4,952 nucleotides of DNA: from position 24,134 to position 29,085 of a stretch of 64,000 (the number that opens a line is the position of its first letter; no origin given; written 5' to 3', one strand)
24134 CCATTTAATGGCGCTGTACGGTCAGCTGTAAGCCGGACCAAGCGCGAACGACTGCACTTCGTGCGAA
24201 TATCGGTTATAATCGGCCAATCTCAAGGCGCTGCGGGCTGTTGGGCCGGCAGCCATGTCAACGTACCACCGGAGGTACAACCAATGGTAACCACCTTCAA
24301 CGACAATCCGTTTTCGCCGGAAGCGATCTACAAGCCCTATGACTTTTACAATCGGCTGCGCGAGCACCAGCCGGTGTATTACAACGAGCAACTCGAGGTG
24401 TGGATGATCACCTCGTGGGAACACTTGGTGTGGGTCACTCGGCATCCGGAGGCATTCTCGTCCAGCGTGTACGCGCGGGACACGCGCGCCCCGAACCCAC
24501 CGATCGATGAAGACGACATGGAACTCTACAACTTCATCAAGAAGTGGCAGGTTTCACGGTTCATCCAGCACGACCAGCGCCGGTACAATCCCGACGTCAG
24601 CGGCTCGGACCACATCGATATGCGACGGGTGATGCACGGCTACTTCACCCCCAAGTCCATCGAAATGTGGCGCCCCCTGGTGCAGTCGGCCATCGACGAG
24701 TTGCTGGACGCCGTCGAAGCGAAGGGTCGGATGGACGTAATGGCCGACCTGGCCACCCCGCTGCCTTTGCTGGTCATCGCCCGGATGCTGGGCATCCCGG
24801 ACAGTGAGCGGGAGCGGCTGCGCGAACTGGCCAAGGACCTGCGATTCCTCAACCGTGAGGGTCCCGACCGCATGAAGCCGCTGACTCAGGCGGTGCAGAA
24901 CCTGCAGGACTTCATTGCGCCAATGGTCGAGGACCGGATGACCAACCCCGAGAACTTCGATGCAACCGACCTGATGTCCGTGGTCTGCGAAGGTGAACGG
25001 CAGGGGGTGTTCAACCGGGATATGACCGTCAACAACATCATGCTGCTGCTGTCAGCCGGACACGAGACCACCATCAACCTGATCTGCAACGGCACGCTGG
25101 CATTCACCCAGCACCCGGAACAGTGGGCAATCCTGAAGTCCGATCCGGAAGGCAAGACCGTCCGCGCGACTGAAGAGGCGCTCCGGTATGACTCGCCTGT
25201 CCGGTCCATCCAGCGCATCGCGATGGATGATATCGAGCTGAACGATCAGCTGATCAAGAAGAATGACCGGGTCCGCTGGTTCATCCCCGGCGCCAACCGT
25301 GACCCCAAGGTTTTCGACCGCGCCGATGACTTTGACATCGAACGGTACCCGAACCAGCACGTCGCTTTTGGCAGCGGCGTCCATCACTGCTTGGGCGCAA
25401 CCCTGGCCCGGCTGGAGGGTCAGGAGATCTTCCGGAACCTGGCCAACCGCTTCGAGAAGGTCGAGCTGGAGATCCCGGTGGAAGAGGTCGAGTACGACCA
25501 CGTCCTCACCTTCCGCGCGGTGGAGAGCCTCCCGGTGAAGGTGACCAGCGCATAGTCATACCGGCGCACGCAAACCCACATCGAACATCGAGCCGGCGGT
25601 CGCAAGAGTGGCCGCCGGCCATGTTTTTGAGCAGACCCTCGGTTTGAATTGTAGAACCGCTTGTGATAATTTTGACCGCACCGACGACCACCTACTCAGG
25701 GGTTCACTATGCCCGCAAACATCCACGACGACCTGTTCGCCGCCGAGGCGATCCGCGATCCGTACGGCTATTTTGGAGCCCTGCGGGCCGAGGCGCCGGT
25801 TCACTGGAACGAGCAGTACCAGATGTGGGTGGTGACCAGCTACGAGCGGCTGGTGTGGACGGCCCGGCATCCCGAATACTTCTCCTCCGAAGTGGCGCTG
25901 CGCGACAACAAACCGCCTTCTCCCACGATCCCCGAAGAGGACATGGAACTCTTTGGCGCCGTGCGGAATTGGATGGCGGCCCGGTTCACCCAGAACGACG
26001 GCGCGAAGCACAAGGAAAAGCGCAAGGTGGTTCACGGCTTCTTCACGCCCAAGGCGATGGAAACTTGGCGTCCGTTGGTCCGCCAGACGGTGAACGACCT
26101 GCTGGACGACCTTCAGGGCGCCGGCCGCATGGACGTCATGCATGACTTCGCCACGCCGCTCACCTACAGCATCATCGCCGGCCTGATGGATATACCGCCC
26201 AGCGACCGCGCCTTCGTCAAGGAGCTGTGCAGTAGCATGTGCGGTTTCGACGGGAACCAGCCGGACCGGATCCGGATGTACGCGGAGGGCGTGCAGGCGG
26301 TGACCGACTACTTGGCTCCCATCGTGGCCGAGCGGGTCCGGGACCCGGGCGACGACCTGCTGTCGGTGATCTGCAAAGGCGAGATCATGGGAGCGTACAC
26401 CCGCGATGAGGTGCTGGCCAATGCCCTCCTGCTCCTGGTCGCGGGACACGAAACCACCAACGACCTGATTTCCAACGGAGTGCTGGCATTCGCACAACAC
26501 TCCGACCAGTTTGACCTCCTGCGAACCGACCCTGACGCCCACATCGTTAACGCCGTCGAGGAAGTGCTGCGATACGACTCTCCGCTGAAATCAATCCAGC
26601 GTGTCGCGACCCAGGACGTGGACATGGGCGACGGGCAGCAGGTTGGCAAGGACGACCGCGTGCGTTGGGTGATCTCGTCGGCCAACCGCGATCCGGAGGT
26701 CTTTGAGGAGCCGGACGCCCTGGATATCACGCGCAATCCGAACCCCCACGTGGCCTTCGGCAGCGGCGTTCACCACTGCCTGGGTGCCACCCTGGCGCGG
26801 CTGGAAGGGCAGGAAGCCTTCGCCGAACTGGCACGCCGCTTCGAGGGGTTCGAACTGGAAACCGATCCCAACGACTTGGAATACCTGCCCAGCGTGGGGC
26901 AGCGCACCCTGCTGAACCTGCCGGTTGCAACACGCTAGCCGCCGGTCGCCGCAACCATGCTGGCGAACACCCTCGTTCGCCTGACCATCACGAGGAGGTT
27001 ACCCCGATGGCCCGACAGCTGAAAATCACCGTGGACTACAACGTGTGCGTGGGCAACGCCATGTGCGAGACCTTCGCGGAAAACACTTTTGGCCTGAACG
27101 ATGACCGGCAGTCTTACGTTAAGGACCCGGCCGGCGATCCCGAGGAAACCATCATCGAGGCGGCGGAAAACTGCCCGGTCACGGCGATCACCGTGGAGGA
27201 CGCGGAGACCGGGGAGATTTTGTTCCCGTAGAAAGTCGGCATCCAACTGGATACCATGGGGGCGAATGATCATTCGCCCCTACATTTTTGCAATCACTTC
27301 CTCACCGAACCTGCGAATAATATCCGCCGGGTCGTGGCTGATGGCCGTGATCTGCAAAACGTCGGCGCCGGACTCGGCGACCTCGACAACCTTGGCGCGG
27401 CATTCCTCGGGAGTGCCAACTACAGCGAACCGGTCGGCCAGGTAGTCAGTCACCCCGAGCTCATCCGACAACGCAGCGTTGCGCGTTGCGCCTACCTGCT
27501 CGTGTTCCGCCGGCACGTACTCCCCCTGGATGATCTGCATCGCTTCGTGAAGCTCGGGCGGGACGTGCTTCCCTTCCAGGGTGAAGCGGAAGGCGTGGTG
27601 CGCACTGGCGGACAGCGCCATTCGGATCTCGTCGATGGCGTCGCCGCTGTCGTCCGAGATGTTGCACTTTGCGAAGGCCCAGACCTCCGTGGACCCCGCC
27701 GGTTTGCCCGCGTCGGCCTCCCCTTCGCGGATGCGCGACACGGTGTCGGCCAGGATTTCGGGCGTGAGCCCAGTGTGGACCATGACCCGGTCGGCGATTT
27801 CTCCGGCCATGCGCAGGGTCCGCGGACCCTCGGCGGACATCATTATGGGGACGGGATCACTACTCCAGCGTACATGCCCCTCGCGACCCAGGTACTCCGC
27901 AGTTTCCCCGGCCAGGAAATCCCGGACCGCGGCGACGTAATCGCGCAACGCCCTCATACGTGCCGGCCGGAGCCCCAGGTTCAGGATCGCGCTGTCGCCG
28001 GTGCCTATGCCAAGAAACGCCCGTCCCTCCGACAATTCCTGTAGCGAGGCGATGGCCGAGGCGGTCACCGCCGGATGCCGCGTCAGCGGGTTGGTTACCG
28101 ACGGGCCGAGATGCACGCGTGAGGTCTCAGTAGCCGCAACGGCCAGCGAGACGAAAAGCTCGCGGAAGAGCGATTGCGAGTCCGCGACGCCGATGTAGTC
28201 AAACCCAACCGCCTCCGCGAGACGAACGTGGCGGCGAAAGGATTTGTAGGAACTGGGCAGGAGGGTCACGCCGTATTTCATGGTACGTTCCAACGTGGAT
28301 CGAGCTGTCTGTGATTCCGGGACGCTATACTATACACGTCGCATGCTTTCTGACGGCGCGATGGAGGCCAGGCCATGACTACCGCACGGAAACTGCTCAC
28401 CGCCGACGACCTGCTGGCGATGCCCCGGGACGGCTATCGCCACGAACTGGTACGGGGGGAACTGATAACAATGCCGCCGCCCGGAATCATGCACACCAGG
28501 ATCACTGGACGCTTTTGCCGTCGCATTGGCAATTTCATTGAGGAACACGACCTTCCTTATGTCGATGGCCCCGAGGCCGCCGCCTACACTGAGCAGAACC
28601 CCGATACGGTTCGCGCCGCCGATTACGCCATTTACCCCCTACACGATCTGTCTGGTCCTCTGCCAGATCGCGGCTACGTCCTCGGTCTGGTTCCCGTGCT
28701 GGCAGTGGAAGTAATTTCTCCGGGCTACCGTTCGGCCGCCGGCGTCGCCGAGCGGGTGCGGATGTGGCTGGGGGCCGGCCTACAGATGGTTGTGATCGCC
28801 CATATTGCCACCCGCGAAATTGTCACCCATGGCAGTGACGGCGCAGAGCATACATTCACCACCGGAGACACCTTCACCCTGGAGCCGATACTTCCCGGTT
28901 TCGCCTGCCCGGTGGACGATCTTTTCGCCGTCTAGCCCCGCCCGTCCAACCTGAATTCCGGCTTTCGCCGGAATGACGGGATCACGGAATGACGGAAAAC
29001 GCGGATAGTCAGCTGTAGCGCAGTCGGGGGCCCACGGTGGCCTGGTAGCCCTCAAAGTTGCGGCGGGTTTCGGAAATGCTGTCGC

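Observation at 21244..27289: Four tandem cytochrome P450 paralogs, each an independent transcription unit, ending in a 3Fe-4S-type ferredoxin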

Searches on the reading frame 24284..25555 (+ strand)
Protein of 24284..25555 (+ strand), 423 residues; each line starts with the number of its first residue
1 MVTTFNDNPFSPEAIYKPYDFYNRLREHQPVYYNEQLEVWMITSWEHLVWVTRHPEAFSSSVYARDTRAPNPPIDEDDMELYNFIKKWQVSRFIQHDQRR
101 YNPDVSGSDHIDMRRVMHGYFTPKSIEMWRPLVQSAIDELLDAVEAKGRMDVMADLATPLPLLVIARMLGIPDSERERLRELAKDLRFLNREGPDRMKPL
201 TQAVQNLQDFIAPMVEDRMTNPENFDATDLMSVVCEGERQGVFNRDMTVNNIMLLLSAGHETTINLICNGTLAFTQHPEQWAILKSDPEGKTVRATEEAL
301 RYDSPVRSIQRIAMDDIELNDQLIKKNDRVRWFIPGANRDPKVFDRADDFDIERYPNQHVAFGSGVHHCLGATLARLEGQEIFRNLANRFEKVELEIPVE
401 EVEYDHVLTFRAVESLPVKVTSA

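Call 3: search_protein_families(library=pfam, proteins=[window:24284-25555:+])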
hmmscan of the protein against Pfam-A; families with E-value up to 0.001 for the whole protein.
window:24284-25555:+ (423 aa): 1 family
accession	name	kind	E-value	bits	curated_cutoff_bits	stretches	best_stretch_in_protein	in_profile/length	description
PF00067.27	p450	-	3.2e-26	92.5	22.8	2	297-391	329-433/462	Cytochrome P450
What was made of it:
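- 24284..25555 (+): P450-3 (423 aa), ortholog group P3. The true start is the ATG at 24284, not the GTG at 24194. Pfam, 92.5 bits (call 3).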

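Call 13: search_protein_families(library=ncbifam, proteins=[window:24284-25555:+])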
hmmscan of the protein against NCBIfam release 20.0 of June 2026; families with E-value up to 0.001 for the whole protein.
window:24284-25555:+ (423 aa): 9 families
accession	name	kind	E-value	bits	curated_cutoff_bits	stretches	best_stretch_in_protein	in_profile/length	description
NF041177.1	Cyp119_Thmprot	equivalog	6.1e-57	193.1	680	1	18-410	1-359/368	cytochrome P450 Cyp119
TIGR04538.1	P450_cycloAA_1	subfamily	7.1e-47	160.1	500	2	105-397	72-373/395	cytochrome P450, cyclodipeptide synthase-associated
NF045816.1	PentlenlactSyn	equivalog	4.5e-43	147.5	700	1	106-418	87-394/396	pentalenolactone synthase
TIGR04515.1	P450_rel_GT_act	subfamily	4.6e-41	141.5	343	1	18-394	33-363/386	P450-derived glycosyltransferase activator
TIGR04458.1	CYP450_TxtE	equivalog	2.8e-35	121.7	500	1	12-420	7-402/403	4-nitrotryptophan synthase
NF041802.1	P450_SolI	exception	1.8e-31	109.1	850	1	21-396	35-401/424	solanimycin biosynthesis cytochrome P450 SolI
NF050147.1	aminopyruv_ApyO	equivalog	1.1e-07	30.9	525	1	106-393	84-396/444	RiPP biosynthesis cytochrome P450 ApyO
NF053744.1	FAProxCypCBc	equivalog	0.0005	18.8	600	1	265-358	249-342/416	CYP152 family fatty-acid peroxygenase CypC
NF045812.1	PentlenOxigase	equivalog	0.00062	18.7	800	1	184-385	196-404/444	pentalenene oxygenase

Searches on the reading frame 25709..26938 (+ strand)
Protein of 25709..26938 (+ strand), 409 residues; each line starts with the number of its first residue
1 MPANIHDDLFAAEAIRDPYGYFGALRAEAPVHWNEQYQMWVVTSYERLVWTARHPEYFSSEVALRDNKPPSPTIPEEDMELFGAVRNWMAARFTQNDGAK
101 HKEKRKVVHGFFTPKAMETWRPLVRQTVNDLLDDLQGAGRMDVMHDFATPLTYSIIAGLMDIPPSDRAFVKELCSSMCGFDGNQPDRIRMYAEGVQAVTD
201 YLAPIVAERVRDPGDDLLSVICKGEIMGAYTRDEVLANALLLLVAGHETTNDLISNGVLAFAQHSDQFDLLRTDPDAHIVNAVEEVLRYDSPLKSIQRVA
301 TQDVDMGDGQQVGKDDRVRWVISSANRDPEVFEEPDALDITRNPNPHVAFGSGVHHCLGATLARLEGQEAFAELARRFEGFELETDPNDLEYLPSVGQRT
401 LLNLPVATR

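Call 3: search_protein_families(library=pfam, proteins=[window:25709-26938:+])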
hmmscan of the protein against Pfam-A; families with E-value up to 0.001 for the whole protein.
window:25709-26938:+ (409 aa): 1 family
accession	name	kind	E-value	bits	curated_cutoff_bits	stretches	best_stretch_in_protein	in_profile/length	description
PF00067.27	p450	-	1e-23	84.3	22.8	1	221-390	245-445/462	Cytochrome P450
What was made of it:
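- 25709..26938 (+): P450-4 (409 aa), ortholog group P4. It is the most divergent copy and has a shorter B-C loop. Pfam, 84 bits (call 3).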

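Call 13: search_protein_families(library=ncbifam, proteins=[window:25709-26938:+])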
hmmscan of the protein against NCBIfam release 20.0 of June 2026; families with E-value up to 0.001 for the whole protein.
window:25709-26938:+ (409 aa): 7 families
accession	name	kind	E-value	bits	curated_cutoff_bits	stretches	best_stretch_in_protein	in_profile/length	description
NF041177.1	Cyp119_Thmprot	equivalog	1e-56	192.4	680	1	19-384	2-346/368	cytochrome P450 Cyp119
TIGR04538.1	P450_cycloAA_1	subfamily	2.8e-50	171.3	500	2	94-367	70-355/395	cytochrome P450, cyclodipeptide synthase-associated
TIGR04458.1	CYP450_TxtE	equivalog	1.9e-40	138.7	500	1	12-392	7-389/403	4-nitrotryptophan synthase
TIGR04515.1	P450_rel_GT_act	subfamily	9e-40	137.2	343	1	16-382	31-363/386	P450-derived glycosyltransferase activator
NF045816.1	PentlenlactSyn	equivalog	4.3e-39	134.3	700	1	85-384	75-372/396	pentalenolactone synthase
NF041802.1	P450_SolI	exception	8.9e-36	123.2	850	1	21-388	35-405/424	solanimycin biosynthesis cytochrome P450 SolI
NF050147.1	aminopyruv_ApyO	equivalog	2.6e-13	49.4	525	1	79-379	67-394/444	RiPP biosynthesis cytochrome P450 ApyO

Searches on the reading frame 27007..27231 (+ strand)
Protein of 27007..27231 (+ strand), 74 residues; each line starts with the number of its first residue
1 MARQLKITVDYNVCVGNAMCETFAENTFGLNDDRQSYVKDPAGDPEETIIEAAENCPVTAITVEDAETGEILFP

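Call 3: search_protein_families(library=pfam, proteins=[window:27007-27231:+])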
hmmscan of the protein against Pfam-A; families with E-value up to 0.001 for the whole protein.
window:27007-27231:+ (74 aa): 3 families
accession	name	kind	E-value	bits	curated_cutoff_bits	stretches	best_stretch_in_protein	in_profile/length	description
PF13370.11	Fer4_13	-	2.2e-10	41.5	24.5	1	9-63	1-58/58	4Fe-4S single cluster domain of Ferredoxin I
PF13459.11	Fer4_15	-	2.4e-06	28.6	22.4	1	7-63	1-66/66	4Fe-4S single cluster domain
PF06902.16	Fer4_19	-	0.00028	21.3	24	1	4-62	5-60/64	Divergent 4Fe-4S mono-cluster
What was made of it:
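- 27007..27231 (+): Ferredoxin (74 aa), CVGNAMC...CP, three cysteines. Pfam Fer4_13, 41.5 bits (call 3).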

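Call 12: search_solved_structures(query=window:27007-27231:+, max_evalue=0.01, show_alignments=2)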
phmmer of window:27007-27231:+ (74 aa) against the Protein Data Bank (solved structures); distinct sequences matched with E-value up to 0.01: 6.
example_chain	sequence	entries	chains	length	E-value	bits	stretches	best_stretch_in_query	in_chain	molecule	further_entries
1siz_A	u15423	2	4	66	2.5e-08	37.4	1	6-66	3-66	Ferredoxin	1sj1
2z8q_A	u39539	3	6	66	1e-07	35.5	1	6-66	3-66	Ferredoxin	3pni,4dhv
1rof_A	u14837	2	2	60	4.6e-07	33.4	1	5-65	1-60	FERREDOXIN | FERREDOXIN(A)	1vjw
1dax_A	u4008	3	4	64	1.1e-05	29.1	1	6-65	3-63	FERREDOXIN I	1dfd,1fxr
4id8_A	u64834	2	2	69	0.00022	24.9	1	1-64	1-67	Putative ferredoxin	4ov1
8amp_A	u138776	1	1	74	0.0011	22.7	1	6-70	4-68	Possible ferredoxin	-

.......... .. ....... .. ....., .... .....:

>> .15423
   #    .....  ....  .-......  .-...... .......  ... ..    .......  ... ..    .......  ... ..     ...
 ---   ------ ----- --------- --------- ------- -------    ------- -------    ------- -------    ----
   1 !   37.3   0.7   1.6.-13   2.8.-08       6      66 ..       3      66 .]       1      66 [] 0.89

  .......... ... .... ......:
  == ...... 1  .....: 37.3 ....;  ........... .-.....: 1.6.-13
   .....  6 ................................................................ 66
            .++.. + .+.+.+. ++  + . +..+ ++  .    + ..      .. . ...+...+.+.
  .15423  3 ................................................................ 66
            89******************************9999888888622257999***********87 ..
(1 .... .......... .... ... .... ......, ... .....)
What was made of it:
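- Closest known: Class I bacterial P450 systems with CXX?XXC. Different: The ferredoxin is 74 aa and only distantly related to solved ones (best E 2.5e-8, call 12).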

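Call 13: search_protein_families(library=ncbifam, proteins=[window:27007-27231:+])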
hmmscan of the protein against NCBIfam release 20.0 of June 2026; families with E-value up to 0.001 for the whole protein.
window:27007-27231:+ (74 aa): 0 families

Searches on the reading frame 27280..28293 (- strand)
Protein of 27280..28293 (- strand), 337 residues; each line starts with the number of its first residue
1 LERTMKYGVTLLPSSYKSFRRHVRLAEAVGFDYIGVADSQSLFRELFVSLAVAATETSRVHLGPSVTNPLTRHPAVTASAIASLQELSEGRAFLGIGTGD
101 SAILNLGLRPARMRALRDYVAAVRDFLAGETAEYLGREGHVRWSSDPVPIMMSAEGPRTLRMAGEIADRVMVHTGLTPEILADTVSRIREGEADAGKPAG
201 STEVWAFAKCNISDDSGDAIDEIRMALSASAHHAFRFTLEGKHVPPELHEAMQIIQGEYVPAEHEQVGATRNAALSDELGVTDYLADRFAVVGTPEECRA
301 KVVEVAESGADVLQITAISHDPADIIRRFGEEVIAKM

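Call 3: search_protein_families(library=pfam, proteins=[window:27280-28293:-])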
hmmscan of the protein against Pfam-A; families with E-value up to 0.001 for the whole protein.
window:27280-28293:- (337 aa): 1 family
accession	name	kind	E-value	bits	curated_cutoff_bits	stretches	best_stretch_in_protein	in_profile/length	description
PF00296.26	Bac_luciferase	-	5.1e-53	180.9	27.9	1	15-311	21-313/314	Luciferase-like monooxygenase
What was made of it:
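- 27280..28293 (-): Convergent luciferase-like (LLM) oxidoreductase. It is syntenic with the array in all 51 species, but a functional link is unproven. Pfam Bac_luciferase, 181 bits (call 3).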

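Call 13: search_protein_families(library=ncbifam, proteins=[window:27280-28293:-])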
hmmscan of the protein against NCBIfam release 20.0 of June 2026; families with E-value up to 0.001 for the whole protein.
window:27280-28293:- (337 aa): 27 families (the best 25 are shown)
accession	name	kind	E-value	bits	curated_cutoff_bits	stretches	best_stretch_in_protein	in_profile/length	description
NF002619.0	PRK02271.1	equivalog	1.3e-49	169.3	276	1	5-336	1-327/329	5,10-methylenetetrahydromethanopterin reductase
TIGR03842.1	F420_CPS_4043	hypoth_equivalog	3.6e-48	164.3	295.45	1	16-337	12-329/329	TIGR03842 family LLM class F420-dependent oxidoreductase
TIGR03555.1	F420_mer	equivalog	8.9e-48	163.3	348.7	1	7-335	1-325/325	5,10-methylenetetrahydromethanopterin reductase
TIGR03857.1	F420_MSMEG_2249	hypoth_equivalog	2.2e-29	102.8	218.4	1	24-208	21-212/329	TIGR03857 family LLM class F420-dependent oxidoreductase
TIGR03564.1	F420_MSMEG_4879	subfamily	1.6e-23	83.7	234.25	1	22-227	4-215/265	TIGR03564 family F420-dependent LLM class oxidoreductase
TIGR03621.1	F420_MSMEG_2516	subfamily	5.3e-23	81.6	213.15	1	12-175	9-178/295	TIGR03621 family F420-dependent LLM class oxidoreductase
TIGR03619.1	F420_Rv2161c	subfamily_domain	1.9e-21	76.8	166.9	1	35-213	35-218/247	TIGR03619 family F420-dependent LLM class oxidoreductase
TIGR04024.1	F420_NP1902A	hypoth_equivalog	5e-21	74.8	345.4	1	17-307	15-301/330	TIGR04024 family LLM class F420-dependent oxidoreductase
TIGR03559.1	F420_Rv3520c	subfamily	1.9e-20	73.2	335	1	18-228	14-244/325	LLM class F420-dependent oxidoreductase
TIGR03841.1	F420_Rv3093c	subfamily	1.2e-19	70.8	213.65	1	20-227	13-222/298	LLM class F420-dependent oxidoreductase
TIGR03560.1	F420_Rv1855c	subfamily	2.1e-17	63.7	231.4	1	16-198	12-218/227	TIGR03560 family F420-dependent LLM class oxidoreductase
TIGR03617.1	F420_MSMEG_2256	subfamily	4.4e-16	58.7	278.15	2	26-99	4-74/318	TIGR03617 family F420-dependent LLM class oxidoreductase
TIGR03557.1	F420_G6P_family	subfamily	1.2e-15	57.5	210.4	1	22-198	18-202/316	TIGR03557 family F420-dependent LLM class oxidoreductase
TIGR03554.1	F420_G6P_DH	equivalog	4.9e-13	48.8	420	1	51-230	57-251/331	glucose-6-phosphate dehydrogenase (coenzyme-F420)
TIGR04465.1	ArgArg_F420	equivalog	1e-12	47.8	470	1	46-173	96-235/364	F420-dependent hydroxymycolic acid dehydrogenase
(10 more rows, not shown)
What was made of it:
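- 27280..28293 (-): NCBIfam F420-type models score below their cutoffs (call 13).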

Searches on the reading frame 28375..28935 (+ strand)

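Call 3: search_protein_families(library=pfam, proteins=[window:28375-28935:+])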
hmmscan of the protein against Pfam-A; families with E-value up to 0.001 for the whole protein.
window:28375-28935:+ (186 aa): 1 family
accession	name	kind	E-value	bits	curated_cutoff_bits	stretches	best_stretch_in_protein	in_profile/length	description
PF05685.18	Uma2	-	1.5e-18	67.4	27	1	11-180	2-171/172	Putative restriction endonuclease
